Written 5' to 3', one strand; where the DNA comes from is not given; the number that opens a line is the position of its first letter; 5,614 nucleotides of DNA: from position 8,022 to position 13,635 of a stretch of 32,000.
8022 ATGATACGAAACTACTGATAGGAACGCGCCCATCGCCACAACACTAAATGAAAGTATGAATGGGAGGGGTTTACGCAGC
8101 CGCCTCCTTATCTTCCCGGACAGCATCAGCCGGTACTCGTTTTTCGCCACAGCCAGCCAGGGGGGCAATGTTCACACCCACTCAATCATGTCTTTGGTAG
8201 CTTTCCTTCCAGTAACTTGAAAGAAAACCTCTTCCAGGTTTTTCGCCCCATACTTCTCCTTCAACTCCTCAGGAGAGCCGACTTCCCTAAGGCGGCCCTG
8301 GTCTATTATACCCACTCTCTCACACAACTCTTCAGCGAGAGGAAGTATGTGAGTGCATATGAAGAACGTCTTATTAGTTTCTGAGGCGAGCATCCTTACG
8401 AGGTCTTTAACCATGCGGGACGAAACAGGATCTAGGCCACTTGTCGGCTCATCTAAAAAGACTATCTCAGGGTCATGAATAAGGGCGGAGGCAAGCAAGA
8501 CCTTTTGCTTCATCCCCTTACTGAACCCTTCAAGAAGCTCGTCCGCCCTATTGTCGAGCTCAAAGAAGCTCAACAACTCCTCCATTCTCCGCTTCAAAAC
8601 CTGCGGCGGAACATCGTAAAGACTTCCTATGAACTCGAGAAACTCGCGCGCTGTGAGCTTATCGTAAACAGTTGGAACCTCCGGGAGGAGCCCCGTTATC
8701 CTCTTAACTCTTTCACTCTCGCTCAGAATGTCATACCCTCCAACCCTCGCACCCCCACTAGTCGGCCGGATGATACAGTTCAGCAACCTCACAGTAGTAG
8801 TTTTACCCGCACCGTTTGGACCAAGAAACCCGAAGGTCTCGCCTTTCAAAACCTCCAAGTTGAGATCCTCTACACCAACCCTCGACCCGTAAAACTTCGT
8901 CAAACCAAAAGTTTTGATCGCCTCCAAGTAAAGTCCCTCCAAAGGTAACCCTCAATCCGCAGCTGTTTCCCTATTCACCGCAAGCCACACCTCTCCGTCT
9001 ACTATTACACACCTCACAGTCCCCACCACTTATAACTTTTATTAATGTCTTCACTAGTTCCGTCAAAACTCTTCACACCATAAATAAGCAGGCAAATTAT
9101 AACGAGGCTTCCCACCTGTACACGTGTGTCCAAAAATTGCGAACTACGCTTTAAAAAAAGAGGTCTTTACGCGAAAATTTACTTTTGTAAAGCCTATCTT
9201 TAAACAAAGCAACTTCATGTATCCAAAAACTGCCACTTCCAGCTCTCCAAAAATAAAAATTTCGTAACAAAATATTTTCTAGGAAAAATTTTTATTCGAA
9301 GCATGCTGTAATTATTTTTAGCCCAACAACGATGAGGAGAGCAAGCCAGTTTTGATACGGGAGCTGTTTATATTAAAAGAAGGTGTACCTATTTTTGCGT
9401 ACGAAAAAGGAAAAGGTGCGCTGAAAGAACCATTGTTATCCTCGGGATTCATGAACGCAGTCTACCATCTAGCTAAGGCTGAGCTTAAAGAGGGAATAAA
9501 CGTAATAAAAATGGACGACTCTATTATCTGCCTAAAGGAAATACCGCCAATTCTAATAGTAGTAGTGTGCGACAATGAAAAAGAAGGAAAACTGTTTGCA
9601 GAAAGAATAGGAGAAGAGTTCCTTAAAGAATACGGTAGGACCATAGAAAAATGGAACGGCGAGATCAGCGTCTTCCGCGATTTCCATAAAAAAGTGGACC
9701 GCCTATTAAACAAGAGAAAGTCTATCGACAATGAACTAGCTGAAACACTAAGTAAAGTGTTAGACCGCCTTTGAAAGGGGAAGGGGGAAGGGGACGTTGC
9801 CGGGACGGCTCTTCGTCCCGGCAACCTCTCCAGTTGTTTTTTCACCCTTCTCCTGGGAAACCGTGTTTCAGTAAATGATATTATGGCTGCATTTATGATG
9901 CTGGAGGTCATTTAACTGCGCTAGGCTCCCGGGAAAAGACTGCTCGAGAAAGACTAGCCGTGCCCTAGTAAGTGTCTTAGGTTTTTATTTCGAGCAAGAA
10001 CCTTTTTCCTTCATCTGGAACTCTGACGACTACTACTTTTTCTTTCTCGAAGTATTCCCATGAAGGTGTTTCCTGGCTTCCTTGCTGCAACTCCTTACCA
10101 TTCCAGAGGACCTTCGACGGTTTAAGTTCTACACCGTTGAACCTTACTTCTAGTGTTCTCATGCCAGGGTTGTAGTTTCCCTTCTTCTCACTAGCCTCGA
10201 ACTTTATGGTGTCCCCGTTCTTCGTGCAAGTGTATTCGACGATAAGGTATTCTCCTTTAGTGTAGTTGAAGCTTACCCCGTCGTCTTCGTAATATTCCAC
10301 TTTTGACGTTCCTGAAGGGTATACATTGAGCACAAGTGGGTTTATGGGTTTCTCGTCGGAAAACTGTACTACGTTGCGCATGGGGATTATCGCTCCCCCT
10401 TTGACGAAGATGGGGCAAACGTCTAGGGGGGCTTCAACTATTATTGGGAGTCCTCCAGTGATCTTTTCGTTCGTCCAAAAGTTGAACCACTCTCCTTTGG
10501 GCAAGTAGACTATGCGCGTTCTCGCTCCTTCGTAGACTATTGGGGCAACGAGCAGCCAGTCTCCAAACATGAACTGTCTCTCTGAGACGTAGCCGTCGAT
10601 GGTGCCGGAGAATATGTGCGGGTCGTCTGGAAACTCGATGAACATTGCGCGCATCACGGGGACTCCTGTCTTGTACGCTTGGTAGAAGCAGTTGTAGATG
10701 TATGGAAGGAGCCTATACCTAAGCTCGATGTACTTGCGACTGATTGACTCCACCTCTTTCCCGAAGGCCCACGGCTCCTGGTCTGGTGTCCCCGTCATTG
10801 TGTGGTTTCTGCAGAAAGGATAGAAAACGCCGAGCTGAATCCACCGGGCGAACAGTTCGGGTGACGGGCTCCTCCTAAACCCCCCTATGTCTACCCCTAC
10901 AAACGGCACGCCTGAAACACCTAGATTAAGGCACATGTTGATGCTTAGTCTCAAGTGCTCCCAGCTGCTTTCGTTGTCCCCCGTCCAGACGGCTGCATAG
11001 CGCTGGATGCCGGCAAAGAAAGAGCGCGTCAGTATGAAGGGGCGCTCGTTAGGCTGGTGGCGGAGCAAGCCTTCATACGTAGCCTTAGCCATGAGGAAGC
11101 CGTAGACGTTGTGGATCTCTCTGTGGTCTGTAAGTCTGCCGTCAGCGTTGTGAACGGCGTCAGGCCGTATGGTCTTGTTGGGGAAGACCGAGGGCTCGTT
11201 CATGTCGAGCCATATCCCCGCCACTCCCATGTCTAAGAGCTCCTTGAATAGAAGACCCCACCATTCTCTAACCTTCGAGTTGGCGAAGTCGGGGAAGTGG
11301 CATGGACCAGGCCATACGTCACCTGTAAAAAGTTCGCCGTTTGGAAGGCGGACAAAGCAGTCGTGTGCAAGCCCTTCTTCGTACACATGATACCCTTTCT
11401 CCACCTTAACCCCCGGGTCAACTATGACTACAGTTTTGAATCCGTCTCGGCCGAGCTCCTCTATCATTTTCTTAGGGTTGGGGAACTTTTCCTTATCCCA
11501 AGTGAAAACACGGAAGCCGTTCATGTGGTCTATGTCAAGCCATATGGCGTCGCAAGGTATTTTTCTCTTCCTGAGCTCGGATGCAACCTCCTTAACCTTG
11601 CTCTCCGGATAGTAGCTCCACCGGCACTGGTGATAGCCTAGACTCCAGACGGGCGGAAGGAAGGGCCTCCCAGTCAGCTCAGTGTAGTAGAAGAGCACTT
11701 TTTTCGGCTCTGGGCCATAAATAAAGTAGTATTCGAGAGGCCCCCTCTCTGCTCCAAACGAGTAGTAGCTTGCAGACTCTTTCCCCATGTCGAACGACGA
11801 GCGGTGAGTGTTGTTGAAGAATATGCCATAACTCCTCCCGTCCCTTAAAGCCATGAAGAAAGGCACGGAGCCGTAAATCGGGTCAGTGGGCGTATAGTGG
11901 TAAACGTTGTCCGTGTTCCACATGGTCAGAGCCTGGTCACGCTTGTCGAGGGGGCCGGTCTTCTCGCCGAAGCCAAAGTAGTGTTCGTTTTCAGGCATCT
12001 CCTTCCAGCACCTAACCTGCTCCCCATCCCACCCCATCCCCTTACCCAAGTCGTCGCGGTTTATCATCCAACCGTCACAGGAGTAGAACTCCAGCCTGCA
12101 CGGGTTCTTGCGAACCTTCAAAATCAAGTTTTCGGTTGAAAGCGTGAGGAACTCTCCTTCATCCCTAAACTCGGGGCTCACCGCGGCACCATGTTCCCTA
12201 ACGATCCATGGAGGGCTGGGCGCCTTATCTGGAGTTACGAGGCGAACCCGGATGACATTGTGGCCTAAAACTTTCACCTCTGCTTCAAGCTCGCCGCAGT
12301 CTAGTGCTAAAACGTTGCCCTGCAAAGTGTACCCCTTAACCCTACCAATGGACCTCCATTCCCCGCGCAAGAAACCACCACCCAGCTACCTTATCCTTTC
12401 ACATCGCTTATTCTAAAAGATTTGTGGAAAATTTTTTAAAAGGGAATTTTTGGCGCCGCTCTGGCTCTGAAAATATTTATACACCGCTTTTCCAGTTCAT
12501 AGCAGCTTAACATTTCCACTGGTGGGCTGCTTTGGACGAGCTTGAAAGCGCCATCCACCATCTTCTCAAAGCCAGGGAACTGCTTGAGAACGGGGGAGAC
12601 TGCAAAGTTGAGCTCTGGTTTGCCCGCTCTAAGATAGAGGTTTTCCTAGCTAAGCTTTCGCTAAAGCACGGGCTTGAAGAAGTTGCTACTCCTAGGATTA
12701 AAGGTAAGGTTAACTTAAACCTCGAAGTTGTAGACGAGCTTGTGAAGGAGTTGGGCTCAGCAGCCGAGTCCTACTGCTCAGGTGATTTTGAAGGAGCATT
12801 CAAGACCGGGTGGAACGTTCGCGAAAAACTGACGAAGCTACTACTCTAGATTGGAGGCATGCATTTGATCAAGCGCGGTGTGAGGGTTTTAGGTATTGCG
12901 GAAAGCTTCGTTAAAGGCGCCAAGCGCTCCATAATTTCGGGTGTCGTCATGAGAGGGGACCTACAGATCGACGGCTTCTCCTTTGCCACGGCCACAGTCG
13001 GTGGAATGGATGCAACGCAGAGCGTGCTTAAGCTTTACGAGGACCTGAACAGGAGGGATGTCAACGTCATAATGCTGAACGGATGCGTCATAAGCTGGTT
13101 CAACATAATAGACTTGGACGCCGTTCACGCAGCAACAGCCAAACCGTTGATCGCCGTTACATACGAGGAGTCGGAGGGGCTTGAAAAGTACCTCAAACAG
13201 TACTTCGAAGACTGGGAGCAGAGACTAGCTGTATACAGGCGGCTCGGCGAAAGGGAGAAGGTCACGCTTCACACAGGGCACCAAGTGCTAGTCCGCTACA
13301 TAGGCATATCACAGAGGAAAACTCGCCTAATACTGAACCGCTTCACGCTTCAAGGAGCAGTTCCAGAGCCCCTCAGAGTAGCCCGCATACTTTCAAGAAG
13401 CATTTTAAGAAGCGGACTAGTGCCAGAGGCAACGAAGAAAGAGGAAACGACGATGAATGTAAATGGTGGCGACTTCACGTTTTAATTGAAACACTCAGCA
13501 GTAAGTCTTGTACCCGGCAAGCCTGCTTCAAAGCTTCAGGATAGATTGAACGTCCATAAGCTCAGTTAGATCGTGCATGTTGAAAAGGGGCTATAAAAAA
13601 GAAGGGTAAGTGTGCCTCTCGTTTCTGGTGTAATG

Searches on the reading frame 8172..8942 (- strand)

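Call 61: search_protein_families(library=pfam, proteins=[window:8172-8942:-], max_evalue=0.00001)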
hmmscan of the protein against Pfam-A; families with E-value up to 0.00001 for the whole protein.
window:8172-8942:- (256 aa): 2 families
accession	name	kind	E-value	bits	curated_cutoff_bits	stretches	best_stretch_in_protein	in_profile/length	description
PF00005.33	ABC_tran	-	3.3e-25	89.7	25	1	25-168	2-137/137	ABC transporter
PF13304.12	AAA_21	-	3.4e-14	54.1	27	1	107-199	220-299/304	AAA domain, putative AbiEii toxin, Type IV TA system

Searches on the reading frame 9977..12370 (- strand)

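Call 3: search_protein_families(library=pfam, proteins=[window:9977-12370:-])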
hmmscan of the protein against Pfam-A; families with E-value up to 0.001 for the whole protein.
window:9977-12370:- (797 aa): 4 families
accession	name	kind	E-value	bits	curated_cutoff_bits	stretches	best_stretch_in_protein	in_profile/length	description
PF01055.32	Glyco_hydro_31_2nd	-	6.5e-138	460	23.5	1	236-560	1-327/328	Glycosyl hydrolases family 31 TIM-barrel domain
PF13802.12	Gal_mutarotas_2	-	8e-42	144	27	1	30-194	2-184/184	Glycosyl hydrolase 31 N-terminal galactose mutarotase-like domain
PF21365.3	Glyco_hydro_31_3rd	-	2.7e-26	92.3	24.4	1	569-662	1-87/87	Glycosyl hydrolase family 31 C-terminal domain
PF17137.9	DUF5110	-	1e-17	64.4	27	1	678-746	1-70/71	Domain of unknown function (DUF5110)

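Call 4: search_protein_families(library=ncbifam, proteins=[window:9977-12370:-])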
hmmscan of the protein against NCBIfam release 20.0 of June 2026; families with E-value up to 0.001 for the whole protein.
window:9977-12370:- (797 aa): 3 families
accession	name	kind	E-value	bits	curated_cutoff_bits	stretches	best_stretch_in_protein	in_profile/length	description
NF040948.1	alpha_gluc_MalA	equivalog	5.2e-171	570.1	800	1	115-667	47-613/627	alpha-glucosidase MalA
NF007940.0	PRK10658.1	equivalog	5.3e-112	375.7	606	1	22-736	47-736/771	alpha-xylosidase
NF007746.0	PRK10426.1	equivalog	3.6e-51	174.4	553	1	167-661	183-669/683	alpha-glucosidase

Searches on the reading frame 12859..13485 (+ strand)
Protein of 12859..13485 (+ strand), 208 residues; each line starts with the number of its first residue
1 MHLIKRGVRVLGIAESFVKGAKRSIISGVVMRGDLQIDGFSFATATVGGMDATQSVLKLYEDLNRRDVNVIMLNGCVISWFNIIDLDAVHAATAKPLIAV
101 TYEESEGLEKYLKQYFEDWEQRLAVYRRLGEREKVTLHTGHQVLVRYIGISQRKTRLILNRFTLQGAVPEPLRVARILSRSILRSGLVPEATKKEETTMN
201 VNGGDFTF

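Call 3: search_protein_families(library=pfam, proteins=[window:12859-13485:+])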
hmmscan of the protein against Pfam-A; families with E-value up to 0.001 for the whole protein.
window:12859-13485:+ (208 aa): 1 family
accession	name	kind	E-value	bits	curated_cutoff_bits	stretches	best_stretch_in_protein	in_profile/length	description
PF01949.23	Endo_dU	-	2.4e-60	203.5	32.7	1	7-182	2-181/182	Endonuclease dU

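Call 4: search_protein_families(library=ncbifam, proteins=[window:12859-13485:+])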
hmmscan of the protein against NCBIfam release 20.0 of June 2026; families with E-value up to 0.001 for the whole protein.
window:12859-13485:+ (208 aa): 2 families
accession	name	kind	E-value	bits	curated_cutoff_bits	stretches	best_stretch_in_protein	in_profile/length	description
NF052283.1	EndoDuHalo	equivalog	1.1e-55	188.2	200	1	5-181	2-179/186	endonuclease dU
NF001977.0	PRK00766.1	equivalog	8.2e-32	110.1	235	1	4-183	6-187/195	hypothetical protein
